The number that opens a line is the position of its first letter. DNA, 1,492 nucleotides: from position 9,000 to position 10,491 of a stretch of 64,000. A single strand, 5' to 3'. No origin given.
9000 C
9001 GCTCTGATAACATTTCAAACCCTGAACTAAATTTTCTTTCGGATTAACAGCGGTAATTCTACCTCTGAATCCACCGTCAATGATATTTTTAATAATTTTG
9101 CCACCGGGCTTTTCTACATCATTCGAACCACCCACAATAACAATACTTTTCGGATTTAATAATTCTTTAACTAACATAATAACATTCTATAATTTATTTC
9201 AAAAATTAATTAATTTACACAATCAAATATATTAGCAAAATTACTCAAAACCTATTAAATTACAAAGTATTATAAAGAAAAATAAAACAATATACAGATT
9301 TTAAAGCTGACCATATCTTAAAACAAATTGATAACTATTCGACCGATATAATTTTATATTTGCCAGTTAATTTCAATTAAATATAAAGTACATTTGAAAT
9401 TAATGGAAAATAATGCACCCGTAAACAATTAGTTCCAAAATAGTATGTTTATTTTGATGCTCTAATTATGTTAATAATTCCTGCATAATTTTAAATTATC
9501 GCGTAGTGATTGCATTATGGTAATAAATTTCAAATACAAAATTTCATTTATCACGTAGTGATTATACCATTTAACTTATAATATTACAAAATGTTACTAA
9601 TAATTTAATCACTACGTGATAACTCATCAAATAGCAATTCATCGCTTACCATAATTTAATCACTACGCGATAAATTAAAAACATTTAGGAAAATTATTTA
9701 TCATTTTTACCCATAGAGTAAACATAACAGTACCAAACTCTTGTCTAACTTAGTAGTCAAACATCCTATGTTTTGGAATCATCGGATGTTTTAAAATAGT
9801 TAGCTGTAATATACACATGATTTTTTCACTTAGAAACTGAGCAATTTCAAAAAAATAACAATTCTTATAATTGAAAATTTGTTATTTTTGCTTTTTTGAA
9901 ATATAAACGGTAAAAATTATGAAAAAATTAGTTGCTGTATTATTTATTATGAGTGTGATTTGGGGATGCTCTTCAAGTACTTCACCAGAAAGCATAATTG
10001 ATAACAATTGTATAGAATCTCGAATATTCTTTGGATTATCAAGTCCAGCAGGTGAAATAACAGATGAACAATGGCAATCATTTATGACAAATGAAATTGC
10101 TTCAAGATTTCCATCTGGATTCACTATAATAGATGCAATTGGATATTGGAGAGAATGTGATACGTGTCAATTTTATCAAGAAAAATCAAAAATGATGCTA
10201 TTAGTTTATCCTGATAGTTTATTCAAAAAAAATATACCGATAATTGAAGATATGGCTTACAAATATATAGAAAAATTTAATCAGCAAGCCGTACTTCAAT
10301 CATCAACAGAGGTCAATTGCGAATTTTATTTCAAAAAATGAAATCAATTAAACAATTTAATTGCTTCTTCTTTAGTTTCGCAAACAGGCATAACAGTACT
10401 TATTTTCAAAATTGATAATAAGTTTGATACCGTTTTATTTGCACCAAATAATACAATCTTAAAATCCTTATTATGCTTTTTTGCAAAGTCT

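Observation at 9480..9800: Four ATCAC-N3-GTGAT palindromes in a nested inverted arrangement in a 740-bp intergenic region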

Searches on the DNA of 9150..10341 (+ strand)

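Call 15: search_dna_similar(query=window:9440-9830:+, collection=phages, mode=distant, max_evalue=0.01)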
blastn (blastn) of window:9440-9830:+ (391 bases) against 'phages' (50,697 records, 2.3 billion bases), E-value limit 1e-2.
No match.

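Call 16: search_dna_similar(query=window:9440-9830:+, collection=plasmids, mode=distant, max_evalue=0.01)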
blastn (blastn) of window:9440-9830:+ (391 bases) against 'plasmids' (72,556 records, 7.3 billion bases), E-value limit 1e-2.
No match.

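Call 83: search_rna_families(source=window, start=9150, end=9950, threshold=evalue, max_evalue=1)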
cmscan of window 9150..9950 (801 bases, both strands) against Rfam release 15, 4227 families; matches with E-value up to 1: 3.
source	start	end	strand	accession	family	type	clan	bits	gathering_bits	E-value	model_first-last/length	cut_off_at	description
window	9549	9621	+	RF03860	MIR1520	Gene; miRNA;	CL00145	24.3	53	0.62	26-105/122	no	MIR1520 microRNA precursor family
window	9546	9622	-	RF04273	MIR827_2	Gene; miRNA;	CL00143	24.1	67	0.15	1-89/89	no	MIR827_2 microRNA precursor family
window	9546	9622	-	RF04276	MIR4371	Gene; miRNA;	CL00144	17.4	110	0.68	1-158/158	no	MIR4371 microRNA precursor family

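Call 95: search_with_rna_model(model_id=R1, sources=[L027, L048, L053, L073, L080, L092, L094, L098, L121, L223], max_evalue=0.5, filters=off)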
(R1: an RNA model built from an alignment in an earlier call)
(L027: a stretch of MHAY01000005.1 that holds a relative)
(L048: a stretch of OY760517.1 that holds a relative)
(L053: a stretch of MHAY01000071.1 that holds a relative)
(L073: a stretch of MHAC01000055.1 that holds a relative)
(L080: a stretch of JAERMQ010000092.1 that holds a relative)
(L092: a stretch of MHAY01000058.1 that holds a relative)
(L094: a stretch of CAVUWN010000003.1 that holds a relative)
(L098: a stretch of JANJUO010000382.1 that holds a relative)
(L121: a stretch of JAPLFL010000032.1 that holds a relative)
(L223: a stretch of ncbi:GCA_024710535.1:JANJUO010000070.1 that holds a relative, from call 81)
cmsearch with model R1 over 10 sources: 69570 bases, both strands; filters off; matches with E-value up to 0.5: 35.
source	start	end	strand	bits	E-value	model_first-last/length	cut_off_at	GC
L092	899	928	+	29.9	9e-07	1-30/30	no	0.3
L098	2777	2806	-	28.2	3.1e-06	1-30/30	no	0.37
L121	2932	2961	-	26.3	1.2e-05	1-30/30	no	0.3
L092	3378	3407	+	25.5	2.3e-05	1-30/30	no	0.23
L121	2791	2820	+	25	3.1e-05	1-30/30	no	0.3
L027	569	598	-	25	3.3e-05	1-30/30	no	0.2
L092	852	881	-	23.7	8.1e-05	1-30/30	no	0.23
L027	76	105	-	23.4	0.00011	1-30/30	no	0.23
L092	952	981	+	23.1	0.00013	1-30/30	no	0.33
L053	1242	1271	+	23.1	0.00013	1-30/30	no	0.27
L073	6509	6538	-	23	0.00014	1-30/30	no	0.23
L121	2843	2872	+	22.9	0.00015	1-30/30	no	0.33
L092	801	830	-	22.4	0.00022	1-30/30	no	0.3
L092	3327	3356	+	22.1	0.00028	1-30/30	no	0.27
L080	230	259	+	20.5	0.0009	1-30/30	no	0.23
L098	828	857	+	19.9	0.0013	1-30/30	no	0.2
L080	6898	6927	+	19.1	0.0024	1-30/30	no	0.27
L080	7924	7953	+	19.1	0.0024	1-30/30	no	0.27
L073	6449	6478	-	18.8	0.003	1-30/30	no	0.33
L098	2752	2781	+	16.9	0.012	1-30/30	no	0.33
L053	1293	1322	+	16.6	0.015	1-30/30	no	0.33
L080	6951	6980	+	15.8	0.028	1-30/30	no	0.23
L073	5349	5378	-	15.2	0.043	1-30/30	no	0.3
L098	2701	2730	+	15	0.049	1-30/30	no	0.3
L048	7919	7948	+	14.6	0.064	1-30/30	no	0.37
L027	24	53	-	14.2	0.088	1-30/30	no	0.27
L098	873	903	-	14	0.1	1-30/30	no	0.26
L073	5453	5482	+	13.7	0.13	1-30/30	no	0.3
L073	6397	6426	-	13.2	0.19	1-30/30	no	0.27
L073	5836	5865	+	12.9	0.24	1-30/30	no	0.3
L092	2290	2327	-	12.8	0.26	1-30/30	no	0.45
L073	5634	5663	+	12.4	0.32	1-30/30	no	0.37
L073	5735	5764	+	12.4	0.32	1-30/30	no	0.37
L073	5888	5917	+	12.4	0.32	1-30/30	no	0.23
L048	7970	8000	-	12.2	0.37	1-30/30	no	0.39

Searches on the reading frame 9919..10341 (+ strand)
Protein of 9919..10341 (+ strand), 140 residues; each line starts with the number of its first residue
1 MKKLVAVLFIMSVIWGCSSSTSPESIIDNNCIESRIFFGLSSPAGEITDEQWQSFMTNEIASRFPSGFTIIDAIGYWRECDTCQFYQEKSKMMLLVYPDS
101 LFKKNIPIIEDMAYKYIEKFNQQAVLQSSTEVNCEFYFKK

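Call 12: find_encoding_contigs(protein=window:9919-10341:+, flank=10000, max_places=10)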
Protein window:9919-10341:+ (140 aa): no gene with exactly this product is on record in the collection.

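Call 13: search_protein_families(library=pfam, proteins=[window:9919-10341:+])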
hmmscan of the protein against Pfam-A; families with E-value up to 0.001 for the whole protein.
window:9919-10341:+ (140 aa): 1 family
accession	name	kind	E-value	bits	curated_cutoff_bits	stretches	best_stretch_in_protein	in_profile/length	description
PF12098.13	DUF3574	-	1.1e-24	86.7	25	1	34-136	2-103/103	Protein of unknown function (DUF3574)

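Call 18: find_homologous_proteins(query=window:9919-10341:+)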
Query window:9919-10341:+ (140 aa): 1 proteins with E <= 0.001 among 14 candidates.
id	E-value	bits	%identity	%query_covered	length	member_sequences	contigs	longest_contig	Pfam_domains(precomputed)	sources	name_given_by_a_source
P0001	4.4e-89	313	100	100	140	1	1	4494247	PF12098.14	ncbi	-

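Call 19: find_encoding_contigs(protein=P0001, flank=10000, max_places=5)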
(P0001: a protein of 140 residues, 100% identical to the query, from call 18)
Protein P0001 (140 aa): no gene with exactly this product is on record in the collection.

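Call 81: find_encoding_contigs(protein=P0003, flank=3000, max_places=5)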
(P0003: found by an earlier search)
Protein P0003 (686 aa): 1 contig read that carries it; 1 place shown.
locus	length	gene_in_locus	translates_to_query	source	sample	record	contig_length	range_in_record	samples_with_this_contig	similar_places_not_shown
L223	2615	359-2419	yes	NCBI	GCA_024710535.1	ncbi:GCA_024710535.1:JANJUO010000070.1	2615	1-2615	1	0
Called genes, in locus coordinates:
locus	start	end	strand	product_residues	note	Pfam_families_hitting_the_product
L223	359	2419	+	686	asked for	PF02629:CoA_binding, PF13380:CoA_binding_2, PF13607:Succ_CoA_lig, PF13549:ATP-grasp_5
